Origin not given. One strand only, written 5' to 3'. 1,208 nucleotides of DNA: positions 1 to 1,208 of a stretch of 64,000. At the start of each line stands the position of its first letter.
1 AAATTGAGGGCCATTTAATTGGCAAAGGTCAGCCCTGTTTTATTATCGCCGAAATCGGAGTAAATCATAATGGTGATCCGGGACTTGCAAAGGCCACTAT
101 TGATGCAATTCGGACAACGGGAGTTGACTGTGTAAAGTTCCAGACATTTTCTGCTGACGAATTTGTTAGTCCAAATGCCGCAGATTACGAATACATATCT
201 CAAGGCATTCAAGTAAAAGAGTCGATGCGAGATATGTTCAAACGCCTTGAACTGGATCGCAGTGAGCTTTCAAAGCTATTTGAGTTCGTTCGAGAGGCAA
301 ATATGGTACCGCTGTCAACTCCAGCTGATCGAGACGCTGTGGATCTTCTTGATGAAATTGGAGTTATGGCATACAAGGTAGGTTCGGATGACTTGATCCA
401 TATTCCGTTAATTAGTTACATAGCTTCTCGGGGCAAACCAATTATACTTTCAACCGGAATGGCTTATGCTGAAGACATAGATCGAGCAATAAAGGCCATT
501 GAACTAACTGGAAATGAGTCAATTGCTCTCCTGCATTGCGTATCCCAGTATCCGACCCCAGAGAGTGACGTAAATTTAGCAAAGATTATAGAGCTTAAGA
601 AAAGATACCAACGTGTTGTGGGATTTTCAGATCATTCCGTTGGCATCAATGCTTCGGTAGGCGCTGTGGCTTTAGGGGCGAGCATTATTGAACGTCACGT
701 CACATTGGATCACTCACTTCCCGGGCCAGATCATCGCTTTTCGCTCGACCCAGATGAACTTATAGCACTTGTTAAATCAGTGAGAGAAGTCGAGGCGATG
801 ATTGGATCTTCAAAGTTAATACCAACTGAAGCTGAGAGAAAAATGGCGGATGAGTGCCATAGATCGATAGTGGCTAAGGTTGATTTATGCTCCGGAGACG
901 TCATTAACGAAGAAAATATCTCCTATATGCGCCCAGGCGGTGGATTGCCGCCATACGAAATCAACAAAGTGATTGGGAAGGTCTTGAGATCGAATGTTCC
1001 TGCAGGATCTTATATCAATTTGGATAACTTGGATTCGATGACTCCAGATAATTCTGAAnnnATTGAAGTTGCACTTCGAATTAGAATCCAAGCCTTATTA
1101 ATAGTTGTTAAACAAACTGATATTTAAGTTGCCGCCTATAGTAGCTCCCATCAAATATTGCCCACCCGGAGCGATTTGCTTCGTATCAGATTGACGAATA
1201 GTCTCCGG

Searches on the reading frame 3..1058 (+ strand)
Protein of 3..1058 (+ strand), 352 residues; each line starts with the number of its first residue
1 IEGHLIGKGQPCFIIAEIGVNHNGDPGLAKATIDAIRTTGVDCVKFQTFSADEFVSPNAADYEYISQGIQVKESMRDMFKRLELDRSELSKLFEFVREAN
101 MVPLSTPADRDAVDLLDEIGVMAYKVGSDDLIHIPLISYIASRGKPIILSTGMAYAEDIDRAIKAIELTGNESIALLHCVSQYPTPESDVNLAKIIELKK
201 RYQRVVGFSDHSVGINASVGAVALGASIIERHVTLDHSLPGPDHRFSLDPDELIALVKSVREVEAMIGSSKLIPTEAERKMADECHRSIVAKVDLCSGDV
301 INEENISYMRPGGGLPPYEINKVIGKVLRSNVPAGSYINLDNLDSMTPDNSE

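Call 92: search_solved_structures(query=window:3-1058:+, max_evalue=1e-10)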
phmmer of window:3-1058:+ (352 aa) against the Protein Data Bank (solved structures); distinct sequences matched with E-value up to 1e-10: 8.
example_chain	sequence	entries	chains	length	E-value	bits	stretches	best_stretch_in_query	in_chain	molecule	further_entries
1vli_A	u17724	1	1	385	1.3e-57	199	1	4-321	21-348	Spore coat polysaccharide biosynthesis protein spsE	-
8h2c_A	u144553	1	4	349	3.1e-52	181.3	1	10-336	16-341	Pseudaminic acid synthase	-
1xuu_A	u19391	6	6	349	5.2e-52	180.5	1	6-340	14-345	polysialic acid capsule biosynthesis protein SiaC | N-acetylneuraminate synthase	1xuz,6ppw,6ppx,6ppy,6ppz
4ipj_A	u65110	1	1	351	1.4e-51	179.1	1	6-340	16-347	Polysialic acid capsule biosynthesis protein SiaC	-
4ipi_A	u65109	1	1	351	3.7e-51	177.8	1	6-340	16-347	Polysialic acid capsule biosynthesis protein SiaC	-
2wqp_A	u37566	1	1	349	1.3e-50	176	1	6-340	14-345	POLYSIALIC ACID CAPSULE BIOSYNTHESIS PROTEIN SIAC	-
6ncs_A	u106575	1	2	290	2e-44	155.6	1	6-281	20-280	N-acetylneuraminic acid (Sialic acid) synthetase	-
3g8r_A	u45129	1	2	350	3.6e-28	102.2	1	10-334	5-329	Probable spore coat polysaccharide biosynthesis protein E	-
